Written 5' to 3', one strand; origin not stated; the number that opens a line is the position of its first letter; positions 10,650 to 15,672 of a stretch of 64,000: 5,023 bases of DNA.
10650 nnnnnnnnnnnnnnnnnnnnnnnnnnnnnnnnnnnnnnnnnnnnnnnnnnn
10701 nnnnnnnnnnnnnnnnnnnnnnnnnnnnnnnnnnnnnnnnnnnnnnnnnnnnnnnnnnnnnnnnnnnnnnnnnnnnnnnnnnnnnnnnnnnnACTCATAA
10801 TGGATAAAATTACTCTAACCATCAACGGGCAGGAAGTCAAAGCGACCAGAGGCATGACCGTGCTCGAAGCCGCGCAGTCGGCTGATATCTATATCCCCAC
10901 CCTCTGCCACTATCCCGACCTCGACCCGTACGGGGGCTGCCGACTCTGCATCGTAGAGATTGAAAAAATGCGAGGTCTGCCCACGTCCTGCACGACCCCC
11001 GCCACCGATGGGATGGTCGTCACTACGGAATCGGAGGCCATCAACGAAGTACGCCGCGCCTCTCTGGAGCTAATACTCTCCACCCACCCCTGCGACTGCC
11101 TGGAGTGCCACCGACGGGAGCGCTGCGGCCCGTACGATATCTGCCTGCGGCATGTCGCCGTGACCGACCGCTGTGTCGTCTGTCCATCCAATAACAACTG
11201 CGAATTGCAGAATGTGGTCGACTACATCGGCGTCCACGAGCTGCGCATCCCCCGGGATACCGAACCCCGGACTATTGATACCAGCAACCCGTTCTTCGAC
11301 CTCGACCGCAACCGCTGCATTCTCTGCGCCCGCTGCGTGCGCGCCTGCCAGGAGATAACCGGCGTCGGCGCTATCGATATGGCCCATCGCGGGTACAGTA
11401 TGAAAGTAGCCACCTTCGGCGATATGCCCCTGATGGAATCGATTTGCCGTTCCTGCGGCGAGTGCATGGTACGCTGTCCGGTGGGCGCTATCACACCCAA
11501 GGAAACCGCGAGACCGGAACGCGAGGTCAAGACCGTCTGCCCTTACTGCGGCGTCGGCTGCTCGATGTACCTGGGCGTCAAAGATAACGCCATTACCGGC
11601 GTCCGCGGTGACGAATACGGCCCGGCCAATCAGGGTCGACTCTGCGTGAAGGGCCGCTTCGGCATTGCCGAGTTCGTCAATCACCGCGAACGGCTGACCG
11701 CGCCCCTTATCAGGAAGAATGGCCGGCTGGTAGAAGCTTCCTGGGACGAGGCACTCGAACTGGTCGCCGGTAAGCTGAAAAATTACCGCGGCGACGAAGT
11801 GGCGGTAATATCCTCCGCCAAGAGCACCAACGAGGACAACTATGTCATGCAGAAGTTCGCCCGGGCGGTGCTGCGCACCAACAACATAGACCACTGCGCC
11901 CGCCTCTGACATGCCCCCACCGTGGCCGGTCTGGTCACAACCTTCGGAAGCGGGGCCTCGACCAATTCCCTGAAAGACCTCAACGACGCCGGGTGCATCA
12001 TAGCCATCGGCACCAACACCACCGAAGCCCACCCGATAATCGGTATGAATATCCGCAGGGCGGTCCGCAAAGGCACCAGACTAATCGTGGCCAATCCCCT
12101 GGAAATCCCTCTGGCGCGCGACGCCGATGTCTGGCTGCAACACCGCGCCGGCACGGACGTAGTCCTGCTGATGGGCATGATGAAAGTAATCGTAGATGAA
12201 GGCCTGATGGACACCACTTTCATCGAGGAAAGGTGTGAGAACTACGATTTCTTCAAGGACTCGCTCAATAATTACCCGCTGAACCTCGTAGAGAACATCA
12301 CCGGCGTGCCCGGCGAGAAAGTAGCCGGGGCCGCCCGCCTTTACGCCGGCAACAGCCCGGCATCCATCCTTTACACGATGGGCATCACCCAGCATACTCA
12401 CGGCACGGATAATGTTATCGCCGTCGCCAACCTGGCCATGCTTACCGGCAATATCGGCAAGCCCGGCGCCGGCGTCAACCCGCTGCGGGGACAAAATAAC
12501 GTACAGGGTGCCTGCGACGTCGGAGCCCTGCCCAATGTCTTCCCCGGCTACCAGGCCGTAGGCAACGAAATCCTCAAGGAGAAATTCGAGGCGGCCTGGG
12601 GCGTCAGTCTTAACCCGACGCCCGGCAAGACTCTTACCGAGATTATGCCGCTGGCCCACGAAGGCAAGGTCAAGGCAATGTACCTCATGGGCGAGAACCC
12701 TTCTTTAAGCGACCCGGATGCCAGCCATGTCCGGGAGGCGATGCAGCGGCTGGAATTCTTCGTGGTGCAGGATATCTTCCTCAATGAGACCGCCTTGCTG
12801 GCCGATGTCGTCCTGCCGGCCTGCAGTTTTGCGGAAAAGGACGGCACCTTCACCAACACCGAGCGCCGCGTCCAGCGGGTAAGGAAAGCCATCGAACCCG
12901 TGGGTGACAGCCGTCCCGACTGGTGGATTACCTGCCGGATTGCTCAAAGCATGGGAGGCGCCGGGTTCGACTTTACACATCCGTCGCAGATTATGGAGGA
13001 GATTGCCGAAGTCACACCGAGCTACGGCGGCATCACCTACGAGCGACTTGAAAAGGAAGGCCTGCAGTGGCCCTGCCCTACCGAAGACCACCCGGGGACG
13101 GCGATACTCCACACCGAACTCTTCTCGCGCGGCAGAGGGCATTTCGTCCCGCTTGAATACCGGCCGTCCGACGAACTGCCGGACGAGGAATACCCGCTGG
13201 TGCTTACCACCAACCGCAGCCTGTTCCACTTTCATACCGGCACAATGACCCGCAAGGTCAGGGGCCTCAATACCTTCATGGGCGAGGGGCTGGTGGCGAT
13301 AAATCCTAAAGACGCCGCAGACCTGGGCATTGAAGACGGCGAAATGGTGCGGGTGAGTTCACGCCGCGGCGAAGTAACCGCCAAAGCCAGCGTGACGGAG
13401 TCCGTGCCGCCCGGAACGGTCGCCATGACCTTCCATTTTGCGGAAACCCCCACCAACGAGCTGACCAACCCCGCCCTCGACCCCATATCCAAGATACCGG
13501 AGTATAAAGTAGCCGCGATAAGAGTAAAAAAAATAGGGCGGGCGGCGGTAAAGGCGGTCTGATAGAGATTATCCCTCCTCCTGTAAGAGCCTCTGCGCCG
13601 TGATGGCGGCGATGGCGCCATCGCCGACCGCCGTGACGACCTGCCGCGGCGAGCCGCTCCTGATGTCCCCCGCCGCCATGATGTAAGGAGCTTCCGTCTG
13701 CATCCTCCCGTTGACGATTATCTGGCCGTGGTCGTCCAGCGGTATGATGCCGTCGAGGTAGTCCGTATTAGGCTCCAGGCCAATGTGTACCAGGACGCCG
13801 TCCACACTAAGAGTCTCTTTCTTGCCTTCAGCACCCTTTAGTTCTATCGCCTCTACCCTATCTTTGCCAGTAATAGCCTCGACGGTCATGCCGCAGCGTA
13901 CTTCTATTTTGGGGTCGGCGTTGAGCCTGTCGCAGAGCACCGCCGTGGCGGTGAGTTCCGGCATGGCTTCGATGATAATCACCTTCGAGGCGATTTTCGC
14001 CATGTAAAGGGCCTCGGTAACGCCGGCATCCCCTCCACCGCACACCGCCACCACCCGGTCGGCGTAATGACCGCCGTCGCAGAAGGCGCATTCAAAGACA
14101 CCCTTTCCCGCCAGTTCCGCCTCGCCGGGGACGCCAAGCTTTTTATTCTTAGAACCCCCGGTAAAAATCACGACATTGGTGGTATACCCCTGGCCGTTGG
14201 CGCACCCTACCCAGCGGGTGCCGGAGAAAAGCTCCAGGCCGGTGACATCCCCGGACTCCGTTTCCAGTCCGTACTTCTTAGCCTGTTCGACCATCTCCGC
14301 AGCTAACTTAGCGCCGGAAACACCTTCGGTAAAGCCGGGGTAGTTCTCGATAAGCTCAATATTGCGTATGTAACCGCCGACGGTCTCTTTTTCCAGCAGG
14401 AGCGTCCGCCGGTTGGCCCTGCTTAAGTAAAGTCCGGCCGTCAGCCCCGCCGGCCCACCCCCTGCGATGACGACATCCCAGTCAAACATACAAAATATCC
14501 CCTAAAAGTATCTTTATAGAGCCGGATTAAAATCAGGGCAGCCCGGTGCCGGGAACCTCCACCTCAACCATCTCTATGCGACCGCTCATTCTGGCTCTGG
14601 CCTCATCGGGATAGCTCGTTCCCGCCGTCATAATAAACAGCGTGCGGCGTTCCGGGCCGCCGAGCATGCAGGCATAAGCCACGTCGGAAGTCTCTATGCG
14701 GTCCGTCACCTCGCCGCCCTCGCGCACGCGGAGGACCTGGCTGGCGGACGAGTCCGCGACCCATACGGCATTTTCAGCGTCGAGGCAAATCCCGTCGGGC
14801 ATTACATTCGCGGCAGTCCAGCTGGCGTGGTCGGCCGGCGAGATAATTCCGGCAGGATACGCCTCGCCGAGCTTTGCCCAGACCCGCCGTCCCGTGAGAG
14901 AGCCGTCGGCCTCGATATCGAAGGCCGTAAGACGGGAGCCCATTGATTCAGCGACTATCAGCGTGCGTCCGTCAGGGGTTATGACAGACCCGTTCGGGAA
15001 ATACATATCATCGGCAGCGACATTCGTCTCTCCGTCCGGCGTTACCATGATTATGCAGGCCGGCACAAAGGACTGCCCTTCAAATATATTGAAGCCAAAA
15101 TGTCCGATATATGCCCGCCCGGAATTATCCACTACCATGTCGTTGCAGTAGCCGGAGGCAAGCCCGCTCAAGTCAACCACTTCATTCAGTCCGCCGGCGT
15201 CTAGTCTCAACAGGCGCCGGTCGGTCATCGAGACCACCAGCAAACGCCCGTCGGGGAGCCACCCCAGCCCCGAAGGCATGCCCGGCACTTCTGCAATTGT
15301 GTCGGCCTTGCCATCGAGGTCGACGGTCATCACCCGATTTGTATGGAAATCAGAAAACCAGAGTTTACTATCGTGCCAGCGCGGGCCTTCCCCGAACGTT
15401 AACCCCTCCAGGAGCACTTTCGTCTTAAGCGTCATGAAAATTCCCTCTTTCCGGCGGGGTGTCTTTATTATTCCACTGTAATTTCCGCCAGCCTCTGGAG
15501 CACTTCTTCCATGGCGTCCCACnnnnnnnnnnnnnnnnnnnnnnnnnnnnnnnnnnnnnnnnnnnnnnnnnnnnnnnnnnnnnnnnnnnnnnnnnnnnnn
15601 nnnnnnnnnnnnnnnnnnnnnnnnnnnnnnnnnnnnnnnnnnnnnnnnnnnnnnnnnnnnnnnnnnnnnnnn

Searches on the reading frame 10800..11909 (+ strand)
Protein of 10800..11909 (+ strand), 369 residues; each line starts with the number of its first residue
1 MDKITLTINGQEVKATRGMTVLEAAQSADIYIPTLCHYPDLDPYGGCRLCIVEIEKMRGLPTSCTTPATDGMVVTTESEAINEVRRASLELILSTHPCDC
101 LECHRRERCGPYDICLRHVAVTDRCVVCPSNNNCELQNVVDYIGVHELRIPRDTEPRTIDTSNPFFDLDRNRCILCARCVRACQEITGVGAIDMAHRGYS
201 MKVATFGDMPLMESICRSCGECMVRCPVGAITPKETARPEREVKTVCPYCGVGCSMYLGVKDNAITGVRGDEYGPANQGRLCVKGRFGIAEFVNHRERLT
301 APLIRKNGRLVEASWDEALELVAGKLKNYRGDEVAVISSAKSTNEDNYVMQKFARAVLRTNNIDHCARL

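Call 59: search_protein_families(library=pfam, proteins=[window:10800-11909:+], max_evalue=0.00001)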
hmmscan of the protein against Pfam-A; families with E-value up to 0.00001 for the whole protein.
window:10800-11909:+ (369 aa): 8 families
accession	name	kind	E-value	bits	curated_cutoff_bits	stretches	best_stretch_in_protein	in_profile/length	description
PF13510.11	Fer2_4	-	5.4e-21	74.9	22.8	1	3-78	3-81/82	2Fe-2S iron-sulfur cluster binding domain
PF04879.21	Molybdop_Fe4S4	-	4.1e-20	71.9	22.7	1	241-290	2-51/55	Molybdopterin oxidoreductase Fe4S4 domain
PF00384.28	Molybdopterin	-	1.9e-13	50.6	24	1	298-369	1-81/353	Molybdopterin oxidoreductase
PF22117.2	Fer4_Nqo3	-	6.5e-11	42.7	27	1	164-232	2-67/67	NADH-quinone oxidoreductase subunit 3, ferredoxin-like domain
PF10588.14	NADH-G_4Fe-4S_3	-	3.7e-08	33.2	27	1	124-148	15-39/40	NADH-ubiquinone oxidoreductase-G iron-sulfur binding region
PF12838.12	Fer4_7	-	2.1e-07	31.7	27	1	172-230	1-52/52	4Fe-4S dicluster domain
PF14697.11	Fer4_21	-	4.8e-06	27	35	1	169-232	4-58/59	4Fe-4S dicluster domain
PF00037.32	Fer4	-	6.1e-06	26.3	21.1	0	213-232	5-24/24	4Fe-4S binding domain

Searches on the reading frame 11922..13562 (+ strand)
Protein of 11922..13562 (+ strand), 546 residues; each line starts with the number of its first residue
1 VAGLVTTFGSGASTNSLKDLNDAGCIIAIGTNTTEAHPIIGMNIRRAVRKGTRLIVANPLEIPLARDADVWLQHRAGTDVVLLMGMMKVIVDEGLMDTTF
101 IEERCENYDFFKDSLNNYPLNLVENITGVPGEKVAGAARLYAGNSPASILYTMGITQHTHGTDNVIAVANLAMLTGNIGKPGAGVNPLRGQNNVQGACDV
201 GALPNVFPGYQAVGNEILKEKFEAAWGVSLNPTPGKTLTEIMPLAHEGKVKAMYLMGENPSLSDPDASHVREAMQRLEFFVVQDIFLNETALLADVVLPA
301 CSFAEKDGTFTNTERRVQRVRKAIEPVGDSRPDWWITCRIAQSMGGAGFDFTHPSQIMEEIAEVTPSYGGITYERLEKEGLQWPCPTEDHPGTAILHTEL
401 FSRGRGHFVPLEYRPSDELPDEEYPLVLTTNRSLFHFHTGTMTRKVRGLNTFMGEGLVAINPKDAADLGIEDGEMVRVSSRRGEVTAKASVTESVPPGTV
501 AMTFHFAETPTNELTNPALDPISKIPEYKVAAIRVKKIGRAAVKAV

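Call 59: search_protein_families(library=pfam, proteins=[window:11922-13562:+], max_evalue=0.00001)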
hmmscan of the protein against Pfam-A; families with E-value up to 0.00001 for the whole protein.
window:11922-13562:+ (546 aa): 2 families
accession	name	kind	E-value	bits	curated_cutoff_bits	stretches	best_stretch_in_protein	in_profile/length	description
PF00384.28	Molybdopterin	-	7.5e-64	216.4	24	1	12-342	97-352/353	Molybdopterin oxidoreductase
PF01568.27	Molydop_binding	-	1.1e-34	119.3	26.8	1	426-531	1-109/110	Molydopterin dinucleotide binding domain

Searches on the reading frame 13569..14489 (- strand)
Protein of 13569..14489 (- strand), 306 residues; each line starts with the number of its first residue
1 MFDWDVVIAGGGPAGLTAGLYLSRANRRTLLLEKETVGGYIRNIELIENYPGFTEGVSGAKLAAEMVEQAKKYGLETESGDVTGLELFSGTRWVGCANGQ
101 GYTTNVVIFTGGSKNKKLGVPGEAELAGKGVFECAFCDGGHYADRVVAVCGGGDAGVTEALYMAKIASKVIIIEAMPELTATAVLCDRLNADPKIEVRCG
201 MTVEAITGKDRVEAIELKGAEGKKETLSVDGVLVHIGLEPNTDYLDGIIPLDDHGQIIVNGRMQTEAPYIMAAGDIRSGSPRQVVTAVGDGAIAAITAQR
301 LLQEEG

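Call 89: search_protein_families(library=pfam, proteins=[window:13569-14489:-], max_evalue=0.00001)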
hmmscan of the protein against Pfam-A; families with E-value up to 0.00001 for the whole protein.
window:13569-14489:- (306 aa): 9 families
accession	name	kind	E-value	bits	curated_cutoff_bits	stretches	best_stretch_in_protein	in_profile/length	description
PF07992.20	Pyr_redox_2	-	4.9e-42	144.8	26.1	1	5-291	2-291/291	Pyridine nucleotide-disulphide oxidoreductase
PF13738.12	Pyr_redox_3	-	6.6e-13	49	30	1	82-267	104-298/305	Pyridine nucleotide-disulphide oxidoreductase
PF00070.33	Pyr_redox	-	4.4e-10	40.4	22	1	147-218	2-80/82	Pyridine nucleotide-disulphide oxidoreductase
PF01946.23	Thi4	-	1.5e-09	37.9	26.2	0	4-36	18-51/235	Thi4 family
PF00890.30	FAD_binding_2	-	2.9e-08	33.8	20.4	0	5-37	1-33/414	FAD binding domain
PF12831.13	FAD_oxidored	-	3.2e-08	33.7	27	0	5-39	1-36/416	FAD dependent oxidoreductase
PF13450.12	NAD_binding_8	-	3.5e-07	30.8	21.9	0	8-51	1-41/68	NAD(P)-binding Rossmann-like domain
PF03486.20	HI0933_like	-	3.2e-06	27.2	50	0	5-36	2-33/244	HI0933-like protein Rossmann domain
PF01266.30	DAO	-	3.7e-06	27.2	27.9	0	5-38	1-35/353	FAD dependent oxidoreductase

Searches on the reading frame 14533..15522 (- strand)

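Call 89: search_protein_families(library=pfam, proteins=[window:14533-15522:-], max_evalue=0.00001)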
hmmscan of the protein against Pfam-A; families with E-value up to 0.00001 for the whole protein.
window:14533-15522:- (329 aa): 3 families
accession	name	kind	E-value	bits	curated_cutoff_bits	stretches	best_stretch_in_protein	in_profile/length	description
PF08450.18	SGL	-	3.1e-48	165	26.3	1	43-300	1-245/246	SMP-30/Gluconolactonase/LRE-like region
PF24684.1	Vgb_lyase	-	3.1e-08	33.2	50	0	239-274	180-215/290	Virginiamycin B lyase family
PF16261.11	DUF4915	-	1.5e-06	28.1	35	1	20-103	174-257/316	Domain of unknown function (DUF4915)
